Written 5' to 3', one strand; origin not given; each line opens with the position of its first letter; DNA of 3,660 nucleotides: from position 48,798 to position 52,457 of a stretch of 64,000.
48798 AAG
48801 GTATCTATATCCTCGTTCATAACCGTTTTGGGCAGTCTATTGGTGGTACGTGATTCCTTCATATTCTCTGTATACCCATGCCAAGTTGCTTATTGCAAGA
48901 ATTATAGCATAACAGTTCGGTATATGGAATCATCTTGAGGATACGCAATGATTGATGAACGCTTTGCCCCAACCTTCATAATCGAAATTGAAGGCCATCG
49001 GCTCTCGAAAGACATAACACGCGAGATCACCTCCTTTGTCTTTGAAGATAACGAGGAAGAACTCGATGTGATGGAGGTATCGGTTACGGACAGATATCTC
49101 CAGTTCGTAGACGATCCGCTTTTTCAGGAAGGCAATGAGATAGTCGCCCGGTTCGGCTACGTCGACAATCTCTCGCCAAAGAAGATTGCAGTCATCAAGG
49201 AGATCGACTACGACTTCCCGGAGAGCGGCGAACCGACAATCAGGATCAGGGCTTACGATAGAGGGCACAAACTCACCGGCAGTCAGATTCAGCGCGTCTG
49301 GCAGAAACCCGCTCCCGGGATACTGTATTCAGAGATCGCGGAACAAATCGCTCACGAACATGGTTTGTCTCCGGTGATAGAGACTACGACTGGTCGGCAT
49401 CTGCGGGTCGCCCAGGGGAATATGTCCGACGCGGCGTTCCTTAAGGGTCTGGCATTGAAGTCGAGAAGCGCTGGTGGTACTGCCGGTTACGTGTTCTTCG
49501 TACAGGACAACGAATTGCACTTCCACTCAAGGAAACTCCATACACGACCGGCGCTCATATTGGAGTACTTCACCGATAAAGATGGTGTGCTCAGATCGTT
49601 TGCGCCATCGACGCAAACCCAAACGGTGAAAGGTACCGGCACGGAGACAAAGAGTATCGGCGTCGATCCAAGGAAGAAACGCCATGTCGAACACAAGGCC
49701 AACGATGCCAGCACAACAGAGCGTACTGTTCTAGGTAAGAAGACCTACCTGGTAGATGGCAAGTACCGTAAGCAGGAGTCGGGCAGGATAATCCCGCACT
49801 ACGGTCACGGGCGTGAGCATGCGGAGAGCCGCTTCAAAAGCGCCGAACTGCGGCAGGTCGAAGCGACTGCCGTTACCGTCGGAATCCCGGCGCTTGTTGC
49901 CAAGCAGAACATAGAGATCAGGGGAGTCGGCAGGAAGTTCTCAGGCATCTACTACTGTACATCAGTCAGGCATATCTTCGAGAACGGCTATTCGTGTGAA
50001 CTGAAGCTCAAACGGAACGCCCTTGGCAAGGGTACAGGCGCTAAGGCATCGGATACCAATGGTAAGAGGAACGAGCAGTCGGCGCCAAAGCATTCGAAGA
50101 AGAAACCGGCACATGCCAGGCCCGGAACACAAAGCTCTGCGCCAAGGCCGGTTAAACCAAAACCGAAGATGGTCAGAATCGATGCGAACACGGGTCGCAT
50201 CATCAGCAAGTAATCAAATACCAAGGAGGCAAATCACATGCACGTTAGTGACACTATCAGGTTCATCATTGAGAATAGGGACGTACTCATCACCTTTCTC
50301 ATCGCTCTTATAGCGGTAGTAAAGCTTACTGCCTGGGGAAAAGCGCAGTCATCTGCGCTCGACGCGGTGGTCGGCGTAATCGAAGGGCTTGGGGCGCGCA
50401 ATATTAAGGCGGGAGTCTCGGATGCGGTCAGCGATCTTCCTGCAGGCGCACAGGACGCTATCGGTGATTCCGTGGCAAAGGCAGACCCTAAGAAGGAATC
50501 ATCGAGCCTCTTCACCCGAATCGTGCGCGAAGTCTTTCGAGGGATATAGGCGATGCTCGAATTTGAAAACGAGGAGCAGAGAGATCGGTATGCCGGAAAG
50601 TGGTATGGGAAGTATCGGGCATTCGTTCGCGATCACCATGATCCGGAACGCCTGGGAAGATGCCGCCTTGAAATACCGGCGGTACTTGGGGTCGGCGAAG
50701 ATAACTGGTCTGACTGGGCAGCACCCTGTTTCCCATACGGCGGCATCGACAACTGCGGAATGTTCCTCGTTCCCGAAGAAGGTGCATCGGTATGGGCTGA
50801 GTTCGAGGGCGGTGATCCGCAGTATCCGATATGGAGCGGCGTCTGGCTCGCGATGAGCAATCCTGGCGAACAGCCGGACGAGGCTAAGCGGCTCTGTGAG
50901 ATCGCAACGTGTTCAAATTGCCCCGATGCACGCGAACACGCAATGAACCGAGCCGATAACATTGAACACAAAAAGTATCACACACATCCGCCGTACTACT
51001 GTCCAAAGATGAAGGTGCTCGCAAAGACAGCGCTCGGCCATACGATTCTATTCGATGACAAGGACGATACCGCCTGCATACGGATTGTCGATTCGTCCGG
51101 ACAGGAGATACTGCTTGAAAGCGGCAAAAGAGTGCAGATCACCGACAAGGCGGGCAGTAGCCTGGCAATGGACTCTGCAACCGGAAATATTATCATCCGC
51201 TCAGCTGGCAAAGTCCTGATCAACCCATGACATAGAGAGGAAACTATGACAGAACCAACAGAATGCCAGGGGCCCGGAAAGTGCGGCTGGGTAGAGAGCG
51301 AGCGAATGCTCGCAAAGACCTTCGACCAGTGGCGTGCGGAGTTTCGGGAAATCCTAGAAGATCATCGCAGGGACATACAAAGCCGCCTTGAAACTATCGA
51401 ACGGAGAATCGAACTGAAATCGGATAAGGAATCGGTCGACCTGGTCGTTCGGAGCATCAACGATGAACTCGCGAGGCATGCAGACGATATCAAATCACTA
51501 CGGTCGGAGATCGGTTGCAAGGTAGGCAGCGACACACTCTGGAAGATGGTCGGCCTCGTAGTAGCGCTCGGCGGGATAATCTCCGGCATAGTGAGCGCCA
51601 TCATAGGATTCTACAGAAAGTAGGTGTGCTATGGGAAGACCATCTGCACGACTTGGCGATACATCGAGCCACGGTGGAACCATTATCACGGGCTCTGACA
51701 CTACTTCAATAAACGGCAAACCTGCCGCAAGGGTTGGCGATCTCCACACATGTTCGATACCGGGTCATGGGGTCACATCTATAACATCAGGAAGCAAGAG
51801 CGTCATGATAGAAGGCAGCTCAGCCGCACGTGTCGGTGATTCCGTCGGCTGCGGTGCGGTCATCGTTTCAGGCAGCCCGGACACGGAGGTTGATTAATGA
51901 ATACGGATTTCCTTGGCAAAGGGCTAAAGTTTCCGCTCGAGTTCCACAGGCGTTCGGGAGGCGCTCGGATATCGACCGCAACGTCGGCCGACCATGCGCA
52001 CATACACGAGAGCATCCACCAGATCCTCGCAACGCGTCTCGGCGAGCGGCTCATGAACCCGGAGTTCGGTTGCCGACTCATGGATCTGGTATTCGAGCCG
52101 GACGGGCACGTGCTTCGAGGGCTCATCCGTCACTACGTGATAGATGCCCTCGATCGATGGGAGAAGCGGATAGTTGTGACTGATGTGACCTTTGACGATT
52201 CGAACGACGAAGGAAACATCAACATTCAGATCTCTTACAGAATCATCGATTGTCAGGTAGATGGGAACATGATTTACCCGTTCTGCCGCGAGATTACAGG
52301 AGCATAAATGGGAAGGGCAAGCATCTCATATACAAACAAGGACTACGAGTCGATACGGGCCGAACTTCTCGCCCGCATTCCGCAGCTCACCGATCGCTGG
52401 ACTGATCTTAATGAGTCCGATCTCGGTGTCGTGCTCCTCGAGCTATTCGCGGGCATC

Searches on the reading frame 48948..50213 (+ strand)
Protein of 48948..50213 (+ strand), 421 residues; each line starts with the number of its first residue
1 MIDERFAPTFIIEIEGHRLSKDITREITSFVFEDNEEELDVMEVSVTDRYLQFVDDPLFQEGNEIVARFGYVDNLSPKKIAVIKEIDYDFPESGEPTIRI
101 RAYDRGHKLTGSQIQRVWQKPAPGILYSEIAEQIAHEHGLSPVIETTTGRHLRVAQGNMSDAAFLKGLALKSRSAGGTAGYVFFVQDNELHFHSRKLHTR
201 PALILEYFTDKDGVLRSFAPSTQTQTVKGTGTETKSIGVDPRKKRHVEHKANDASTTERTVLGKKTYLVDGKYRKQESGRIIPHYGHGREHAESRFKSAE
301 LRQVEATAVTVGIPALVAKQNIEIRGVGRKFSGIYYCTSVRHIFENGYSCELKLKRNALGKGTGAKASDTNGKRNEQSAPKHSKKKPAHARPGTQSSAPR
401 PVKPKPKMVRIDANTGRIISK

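Call 3: search_protein_families(library=pfam, proteins=[window:48948-50213:+], max_evalue=1)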
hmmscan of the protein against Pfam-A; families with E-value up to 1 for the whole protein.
window:48948-50213:+ (421 aa): 0 families

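Call 4: search_protein_families(library=phrogs, proteins=[window:48948-50213:+], max_evalue=0.1)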
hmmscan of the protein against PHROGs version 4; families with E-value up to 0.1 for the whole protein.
window:48948-50213:+ (421 aa): 4 families
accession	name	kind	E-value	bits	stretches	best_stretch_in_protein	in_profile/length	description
phrog_52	-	tail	2.5e-35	123.5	1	4-393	190-544/677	tail protein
phrog_20686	-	unknown function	1.5e-06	29.5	1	291-385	37-133/135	-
phrog_350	-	tail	0.015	15.3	0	313-361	381-430/436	tail protein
phrog_4456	-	unknown function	0.082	13.6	0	7-72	18-81/126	-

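Call 21: find_related_loci(query=window:48948-50213:+, collection=viral_contigs, flank=6000)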
Query window:48948-50213:+ (421 aa) in viral_contigs; peptide patterns used: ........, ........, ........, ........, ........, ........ (x = any residue, [..] = any of these).
32 stretches matched a pattern; 24 encode a relative of the query (tblastn E <= 1e-3); 24 distinct loci.
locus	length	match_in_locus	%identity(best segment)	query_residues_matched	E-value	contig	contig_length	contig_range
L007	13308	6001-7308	71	6-421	0e+0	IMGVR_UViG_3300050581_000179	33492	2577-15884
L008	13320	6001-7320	70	1-420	0e+0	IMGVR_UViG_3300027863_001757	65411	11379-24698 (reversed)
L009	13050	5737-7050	70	6-420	0e+0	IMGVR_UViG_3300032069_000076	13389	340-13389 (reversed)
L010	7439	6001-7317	71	6-421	0e+0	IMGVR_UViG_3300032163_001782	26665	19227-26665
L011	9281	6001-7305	71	6-420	0e+0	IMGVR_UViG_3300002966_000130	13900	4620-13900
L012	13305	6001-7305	71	6-420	0e+0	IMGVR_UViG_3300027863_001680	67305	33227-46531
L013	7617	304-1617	71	6-420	0e+0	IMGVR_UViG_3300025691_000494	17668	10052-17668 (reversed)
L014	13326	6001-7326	70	2-421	0e+0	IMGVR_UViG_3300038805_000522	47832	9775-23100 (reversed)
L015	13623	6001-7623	69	6-421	0e+0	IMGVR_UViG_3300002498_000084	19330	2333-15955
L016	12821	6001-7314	70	6-420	0e+0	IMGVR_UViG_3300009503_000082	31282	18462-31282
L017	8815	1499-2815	71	6-421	0e+0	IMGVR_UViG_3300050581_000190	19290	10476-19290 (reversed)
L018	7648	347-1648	70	6-420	0e+0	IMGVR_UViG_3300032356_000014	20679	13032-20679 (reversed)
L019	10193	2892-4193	70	6-420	0e+0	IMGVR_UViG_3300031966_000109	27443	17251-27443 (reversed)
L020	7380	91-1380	70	14-421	0e+0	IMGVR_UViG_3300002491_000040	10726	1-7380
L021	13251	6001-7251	62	6-420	3e-174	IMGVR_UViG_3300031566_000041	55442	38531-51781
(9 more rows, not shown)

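Call 22: find_related_loci(query=window:48948-50213:+, collection=genome_contigs, flank=6000)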
Query window:48948-50213:+ (421 aa) in genome_contigs; peptide patterns used: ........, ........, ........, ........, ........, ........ (x = any residue, [..] = any of these).
159 stretches matched a pattern; 67 encode a relative of the query (tblastn E <= 1e-3); 66 distinct loci.
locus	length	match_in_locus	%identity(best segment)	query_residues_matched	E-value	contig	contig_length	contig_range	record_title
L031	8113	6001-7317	72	6-421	0e+0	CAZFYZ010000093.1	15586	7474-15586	MAG TPA_asm: uncultured bacterium isolate SRP294416_co1_116 genome assembly, contig: NODE_7774_length_15586_cov_5.355998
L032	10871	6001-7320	68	6-420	0e+0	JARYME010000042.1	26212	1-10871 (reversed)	MAG: Armatimonadota bacterium isolate A05DMB-I-24 NODE_42_length_26212_cov_4.023570, whole genome shotgun sequence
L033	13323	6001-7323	69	1-420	0e+0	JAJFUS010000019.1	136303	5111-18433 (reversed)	MAG: bacterium isolate bin.50 k141_950866, whole genome shotgun sequence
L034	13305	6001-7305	67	6-421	0e+0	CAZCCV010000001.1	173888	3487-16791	MAG TPA_asm: uncultured bacterium isolate binchicken_co39_285 genome assembly, contig: NODE_91_length_173888_cov_9.58513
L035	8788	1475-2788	70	6-420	0e+0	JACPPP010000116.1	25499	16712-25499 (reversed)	MAG: Armatimonadetes bacterium isolate NC_groundwater_630_Ag_B-0.1um_56_30 B_1_S1_Biohub_coassembly_k141_1654022, whole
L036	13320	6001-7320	65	2-419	0e+0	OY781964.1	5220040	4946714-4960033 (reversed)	MAG: Armatimonadota bacterium isolate 4fa1d893-657a-425b-bdcb-33dea01a3015 genome assembly, chromosome: 1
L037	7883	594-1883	68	6-421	0e+0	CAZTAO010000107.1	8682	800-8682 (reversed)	MAG TPA_asm: uncultured bacterium isolate SRP272421_co2_808 genome assembly, contig: NODE_30988_length_8682_cov_9.100730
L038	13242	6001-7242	62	6-417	1e-175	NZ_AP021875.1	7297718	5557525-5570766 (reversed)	Desulfosarcina widdelii strain PP31 chromosome, complete genome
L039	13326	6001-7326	70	2-421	0e+0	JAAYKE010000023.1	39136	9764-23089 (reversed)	MAG: Armatimonadota bacterium isolate AS10tlH2TH_383 43420_AS10, whole genome shotgun sequence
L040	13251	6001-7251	62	6-420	8e-174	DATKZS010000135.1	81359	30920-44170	MAG TPA_asm: bacterium isolate SMAG_U14251 k141_841387, whole genome shotgun sequence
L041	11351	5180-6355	66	6-377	9e-173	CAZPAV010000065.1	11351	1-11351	MAG TPA_asm: uncultured Acidimicrobiaceae bacterium isolate binchicken_co64_98 genome assembly, contig: NODE_4239_length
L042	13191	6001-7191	65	1-377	1e-172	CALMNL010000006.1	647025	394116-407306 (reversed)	MAG TPA_asm: uncultured Desulfatitalea sp. isolate SRR6284162_bin.22_CONCOCT_v1.1_MAG genome assembly, contig: ERZ795126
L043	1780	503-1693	65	1-377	0e+0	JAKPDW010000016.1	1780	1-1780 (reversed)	MAG: Deltaproteobacteria bacterium isolate JPMR_maxbin.080 k141_814501, whole genome shotgun sequence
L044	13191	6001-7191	65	1-377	3e-172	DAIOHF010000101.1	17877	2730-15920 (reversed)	MAG TPA_asm: Sedimentisphaerales bacterium isolate CTOTU29512 NODE_1832_length_17877_cov_19.341207, whole genome shotgun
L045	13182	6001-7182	64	6-379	4e-172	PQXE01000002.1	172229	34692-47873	MAG: Deltaproteobacteria bacterium isolate E20SeepSRB2 NODE_2_length_172229_cov_18.5905, whole genome shotgun sequence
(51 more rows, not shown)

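Call 78: search_protein_families(library=ncbifam, max_evalue=0.01, proteins=[window:48948-50213:+])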
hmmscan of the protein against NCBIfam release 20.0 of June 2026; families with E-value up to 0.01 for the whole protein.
window:48948-50213:+ (421 aa): 1 family
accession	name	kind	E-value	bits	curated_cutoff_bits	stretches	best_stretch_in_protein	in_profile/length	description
NF033848.1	VgrG_rel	hypoth_equivalog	2.9e-19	68.8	275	1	6-351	1-345/547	VgrG-related protein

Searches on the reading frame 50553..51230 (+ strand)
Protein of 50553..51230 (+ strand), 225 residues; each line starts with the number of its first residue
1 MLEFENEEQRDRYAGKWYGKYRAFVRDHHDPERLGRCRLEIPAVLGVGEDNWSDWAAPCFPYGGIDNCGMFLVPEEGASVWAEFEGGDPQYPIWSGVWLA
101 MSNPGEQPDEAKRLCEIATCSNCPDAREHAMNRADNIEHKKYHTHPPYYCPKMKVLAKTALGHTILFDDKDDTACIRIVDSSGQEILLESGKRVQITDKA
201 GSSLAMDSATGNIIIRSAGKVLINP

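Call 78: search_protein_families(library=ncbifam, max_evalue=0.01, proteins=[window:50553-51230:+])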
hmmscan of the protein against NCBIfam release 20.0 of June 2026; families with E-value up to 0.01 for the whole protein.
window:50553-51230:+ (225 aa): 1 family
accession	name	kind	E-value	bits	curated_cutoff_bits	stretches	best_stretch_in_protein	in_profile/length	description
NF033848.1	VgrG_rel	hypoth_equivalog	9e-06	24.2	275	1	13-204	370-536/547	VgrG-related protein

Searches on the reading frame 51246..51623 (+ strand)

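Call 58: search_protein_families(library=padloc, max_evalue=0.01, proteins=[window:51246-51623:+])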
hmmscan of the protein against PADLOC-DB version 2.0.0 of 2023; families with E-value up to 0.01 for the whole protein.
window:51246-51623:+ (125 aa): 1 family
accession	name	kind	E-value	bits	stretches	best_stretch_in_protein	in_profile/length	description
PDLC03841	LeoBC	-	0.0017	15.5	1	28-123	404-503/601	-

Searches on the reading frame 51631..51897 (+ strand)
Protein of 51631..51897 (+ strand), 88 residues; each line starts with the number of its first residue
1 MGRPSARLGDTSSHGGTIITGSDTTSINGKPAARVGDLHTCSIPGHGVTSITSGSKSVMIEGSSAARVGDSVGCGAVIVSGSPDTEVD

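Call 78: search_protein_families(library=ncbifam, max_evalue=0.01, proteins=[window:51631-51897:+])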
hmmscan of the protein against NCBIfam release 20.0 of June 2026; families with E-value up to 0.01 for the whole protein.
window:51631-51897:+ (88 aa): 1 family
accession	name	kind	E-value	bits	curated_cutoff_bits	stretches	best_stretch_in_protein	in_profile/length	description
NF033420.0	T6SS_PAAR_dom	equivalog_domain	9.5e-15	54.5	124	1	14-84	18-90/94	type VI secretion system PAAR protein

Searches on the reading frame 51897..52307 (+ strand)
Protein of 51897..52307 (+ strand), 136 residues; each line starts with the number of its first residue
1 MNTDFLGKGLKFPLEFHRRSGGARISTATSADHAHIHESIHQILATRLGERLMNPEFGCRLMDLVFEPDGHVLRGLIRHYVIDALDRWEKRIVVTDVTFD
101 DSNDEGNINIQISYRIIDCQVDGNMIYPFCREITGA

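Call 78: search_protein_families(library=ncbifam, max_evalue=0.01, proteins=[window:51897-52307:+])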
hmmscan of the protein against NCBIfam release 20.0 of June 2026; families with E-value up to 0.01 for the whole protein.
window:51897-52307:+ (136 aa): 1 family
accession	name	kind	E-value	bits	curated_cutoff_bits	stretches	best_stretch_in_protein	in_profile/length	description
TIGR03357.1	VI_zyme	equivalog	0.0011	18.6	53.2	1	34-109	28-103/133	type VI secretion system baseplate subunit TssE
